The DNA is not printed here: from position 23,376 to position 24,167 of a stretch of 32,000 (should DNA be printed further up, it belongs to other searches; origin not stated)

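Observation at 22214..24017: Tandem pair of divergent IS200/IS605 TnpA-like (Y1, HUH-fold) paralogs with H-x-E instead of HUH, without TnpB or IS ends, upstream of a 7-TM protein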

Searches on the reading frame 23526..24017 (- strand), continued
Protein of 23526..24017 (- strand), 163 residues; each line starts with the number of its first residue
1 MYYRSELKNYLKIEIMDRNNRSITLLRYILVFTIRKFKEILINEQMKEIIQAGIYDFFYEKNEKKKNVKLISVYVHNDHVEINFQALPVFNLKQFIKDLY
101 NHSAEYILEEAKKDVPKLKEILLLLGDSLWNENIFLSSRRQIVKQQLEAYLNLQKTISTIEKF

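Call 82: find_related_loci(query=A9, collection=metagenome_contigs, flank=3500)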
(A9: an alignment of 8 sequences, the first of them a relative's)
Query A9 (148 aa) in metagenome_contigs; peptide patterns used: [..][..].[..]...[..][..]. (x = any residue, [..] = any of these).
115 stretches matched a pattern; 1 encode a relative of the query (tblastn E <= 1e-3); 1 distinct loci.
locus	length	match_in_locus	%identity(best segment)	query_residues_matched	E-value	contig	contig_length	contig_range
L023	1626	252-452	32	3-73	2e-10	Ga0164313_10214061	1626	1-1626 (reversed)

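Call 83: search_protein_families(library=padloc, proteins=[window:23526-24017:-], max_evalue=0.1)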
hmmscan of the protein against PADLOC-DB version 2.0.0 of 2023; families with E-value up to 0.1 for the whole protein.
window:23526-24017:- (163 aa): 0 families

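Call 84: search_protein_families(library=phrogs, proteins=[window:23526-24017:-], max_evalue=0.1)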
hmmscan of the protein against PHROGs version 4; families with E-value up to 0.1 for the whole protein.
window:23526-24017:- (163 aa): 2 families
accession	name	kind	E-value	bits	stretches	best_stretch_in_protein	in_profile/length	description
phrog_2577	-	integration and excision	5.8e-11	43.7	1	16-156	5-131/134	transposase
phrog_33005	-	unknown function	0.08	13.9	0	47-92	5-50/140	-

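Call 89: list_cluster_members(proteins=[P0088, P0069, P0067, P0072, P0068, P0081, P0070, P0073, P0080, P0083])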
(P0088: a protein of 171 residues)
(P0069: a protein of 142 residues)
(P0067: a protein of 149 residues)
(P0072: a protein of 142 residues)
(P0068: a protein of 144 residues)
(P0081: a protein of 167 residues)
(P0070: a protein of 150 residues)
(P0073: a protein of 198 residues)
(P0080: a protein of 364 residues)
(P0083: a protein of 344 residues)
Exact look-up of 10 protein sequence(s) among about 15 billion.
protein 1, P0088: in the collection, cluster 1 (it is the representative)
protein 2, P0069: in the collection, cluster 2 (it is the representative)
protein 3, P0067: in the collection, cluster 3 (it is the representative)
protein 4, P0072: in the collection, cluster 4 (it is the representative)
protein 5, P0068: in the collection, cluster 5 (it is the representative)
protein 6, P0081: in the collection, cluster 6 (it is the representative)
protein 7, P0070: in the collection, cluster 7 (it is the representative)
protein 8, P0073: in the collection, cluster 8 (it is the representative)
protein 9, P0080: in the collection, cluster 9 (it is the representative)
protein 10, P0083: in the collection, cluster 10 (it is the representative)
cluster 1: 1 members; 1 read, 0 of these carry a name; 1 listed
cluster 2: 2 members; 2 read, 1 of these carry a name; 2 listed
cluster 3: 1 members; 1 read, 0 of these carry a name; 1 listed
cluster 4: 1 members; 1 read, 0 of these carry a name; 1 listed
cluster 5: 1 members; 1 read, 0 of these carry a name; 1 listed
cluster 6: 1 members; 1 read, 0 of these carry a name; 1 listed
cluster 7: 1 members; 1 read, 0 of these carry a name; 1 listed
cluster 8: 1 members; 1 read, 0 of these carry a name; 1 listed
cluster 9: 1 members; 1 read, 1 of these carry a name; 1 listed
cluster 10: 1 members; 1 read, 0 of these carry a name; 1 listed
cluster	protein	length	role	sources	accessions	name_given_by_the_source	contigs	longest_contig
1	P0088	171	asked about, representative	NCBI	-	-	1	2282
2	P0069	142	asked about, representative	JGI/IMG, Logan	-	REP element-mobilizing transposase RayT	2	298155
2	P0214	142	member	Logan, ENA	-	-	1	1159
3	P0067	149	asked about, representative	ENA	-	-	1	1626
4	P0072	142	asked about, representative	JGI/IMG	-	-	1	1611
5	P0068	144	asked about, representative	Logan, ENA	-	-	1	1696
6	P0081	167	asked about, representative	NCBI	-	-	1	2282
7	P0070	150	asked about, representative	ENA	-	-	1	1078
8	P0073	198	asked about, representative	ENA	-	-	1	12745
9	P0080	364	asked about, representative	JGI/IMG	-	REP element-mobilizing transposase RayT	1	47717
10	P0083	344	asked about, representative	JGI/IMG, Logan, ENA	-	-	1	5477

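Call 90: find_encoding_contigs(protein=P0073, flank=7000, max_places=2)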
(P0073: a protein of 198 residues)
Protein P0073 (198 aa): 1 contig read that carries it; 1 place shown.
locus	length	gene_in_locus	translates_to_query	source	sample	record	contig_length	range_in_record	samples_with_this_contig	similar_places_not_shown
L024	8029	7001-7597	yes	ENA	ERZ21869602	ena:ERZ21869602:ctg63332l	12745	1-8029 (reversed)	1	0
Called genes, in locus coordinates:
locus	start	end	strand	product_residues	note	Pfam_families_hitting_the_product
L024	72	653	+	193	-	PF01558:POR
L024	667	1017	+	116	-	PF13484:Fer4_16 (faint), PF00037:Fer4 (weak), PF12837:Fer4_6 (weak), PF13237:Fer4_10, PF14697:Fer4_21, PF12838:Fer4_7 (weak), PF13187:Fer4_9 (weak), PF00037:Fer4 (weak), +2 more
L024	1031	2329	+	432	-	PF01855:POR_N, PF02780:Transketolase_C (weak), PF17147:PFOR_II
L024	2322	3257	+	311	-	PF02775:TPP_enzyme_C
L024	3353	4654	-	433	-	-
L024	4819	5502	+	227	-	-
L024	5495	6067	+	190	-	PF02926:THUMP (weak)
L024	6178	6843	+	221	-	-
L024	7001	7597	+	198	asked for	PF01797:Y1_Tnp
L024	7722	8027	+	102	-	?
